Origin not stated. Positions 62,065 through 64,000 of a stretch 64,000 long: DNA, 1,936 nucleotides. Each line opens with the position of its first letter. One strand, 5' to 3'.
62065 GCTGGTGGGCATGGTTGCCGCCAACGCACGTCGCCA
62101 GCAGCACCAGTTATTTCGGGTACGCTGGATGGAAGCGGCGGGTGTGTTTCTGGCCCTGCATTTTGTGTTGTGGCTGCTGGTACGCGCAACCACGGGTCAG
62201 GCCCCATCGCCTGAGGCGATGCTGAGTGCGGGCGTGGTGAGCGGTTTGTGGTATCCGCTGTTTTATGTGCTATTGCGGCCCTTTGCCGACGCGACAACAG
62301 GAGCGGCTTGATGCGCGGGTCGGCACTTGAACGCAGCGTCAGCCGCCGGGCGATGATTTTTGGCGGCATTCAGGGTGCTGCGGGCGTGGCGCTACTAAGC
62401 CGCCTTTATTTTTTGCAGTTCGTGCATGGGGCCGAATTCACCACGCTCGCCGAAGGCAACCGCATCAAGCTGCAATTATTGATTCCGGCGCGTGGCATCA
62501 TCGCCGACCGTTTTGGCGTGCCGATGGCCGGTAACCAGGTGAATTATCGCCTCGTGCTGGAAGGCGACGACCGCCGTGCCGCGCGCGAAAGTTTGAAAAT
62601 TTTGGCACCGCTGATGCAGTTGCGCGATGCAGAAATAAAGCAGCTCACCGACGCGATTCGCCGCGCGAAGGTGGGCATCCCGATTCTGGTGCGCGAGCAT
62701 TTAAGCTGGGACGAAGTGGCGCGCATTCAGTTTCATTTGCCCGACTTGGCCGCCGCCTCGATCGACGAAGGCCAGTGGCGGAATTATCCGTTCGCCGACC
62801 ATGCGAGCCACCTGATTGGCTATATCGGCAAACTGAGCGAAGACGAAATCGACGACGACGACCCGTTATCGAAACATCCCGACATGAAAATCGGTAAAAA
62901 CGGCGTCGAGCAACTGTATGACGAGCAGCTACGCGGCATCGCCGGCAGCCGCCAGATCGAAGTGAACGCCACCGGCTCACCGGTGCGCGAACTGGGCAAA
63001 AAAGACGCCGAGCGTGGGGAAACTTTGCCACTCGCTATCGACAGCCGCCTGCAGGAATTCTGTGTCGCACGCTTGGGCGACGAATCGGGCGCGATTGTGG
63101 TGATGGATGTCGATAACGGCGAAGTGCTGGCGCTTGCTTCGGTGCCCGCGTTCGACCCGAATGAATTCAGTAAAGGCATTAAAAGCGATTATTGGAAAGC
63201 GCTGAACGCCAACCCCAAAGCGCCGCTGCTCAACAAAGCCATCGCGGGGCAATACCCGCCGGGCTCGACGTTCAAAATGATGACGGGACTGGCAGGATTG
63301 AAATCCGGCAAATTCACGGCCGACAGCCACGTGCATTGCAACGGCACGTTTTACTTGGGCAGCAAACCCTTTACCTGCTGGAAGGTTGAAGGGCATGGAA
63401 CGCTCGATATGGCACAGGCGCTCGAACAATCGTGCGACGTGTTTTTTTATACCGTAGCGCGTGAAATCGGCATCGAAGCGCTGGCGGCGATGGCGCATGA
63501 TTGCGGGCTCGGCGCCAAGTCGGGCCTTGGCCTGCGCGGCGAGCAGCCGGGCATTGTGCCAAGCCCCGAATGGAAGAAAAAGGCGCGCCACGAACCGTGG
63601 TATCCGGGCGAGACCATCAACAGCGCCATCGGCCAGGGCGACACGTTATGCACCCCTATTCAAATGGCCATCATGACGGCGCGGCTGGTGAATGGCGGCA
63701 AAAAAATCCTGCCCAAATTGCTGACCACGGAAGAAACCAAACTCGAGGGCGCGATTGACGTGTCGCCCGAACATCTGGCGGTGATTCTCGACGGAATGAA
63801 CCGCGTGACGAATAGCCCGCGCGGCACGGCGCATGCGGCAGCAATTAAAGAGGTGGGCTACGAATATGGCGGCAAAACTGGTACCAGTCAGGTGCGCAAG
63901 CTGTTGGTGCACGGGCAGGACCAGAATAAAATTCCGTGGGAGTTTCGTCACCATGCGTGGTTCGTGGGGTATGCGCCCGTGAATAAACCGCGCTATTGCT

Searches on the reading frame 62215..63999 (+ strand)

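Call 23: search_protein_families(library=pfam, proteins=[window:62215-63999:+], max_evalue=0.00001)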
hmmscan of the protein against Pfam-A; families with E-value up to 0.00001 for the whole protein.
window:62215-63999:+ (595 aa): 2 families
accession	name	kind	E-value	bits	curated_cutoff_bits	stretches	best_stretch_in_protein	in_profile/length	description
PF00905.27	Transpeptidase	-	1.9e-63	214.9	22.1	1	292-594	1-272/299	Penicillin binding protein transpeptidase domain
PF03717.20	PBP_dimer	-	5.1e-35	122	24.4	1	91-259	4-178/180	Penicillin-binding Protein dimerisation domain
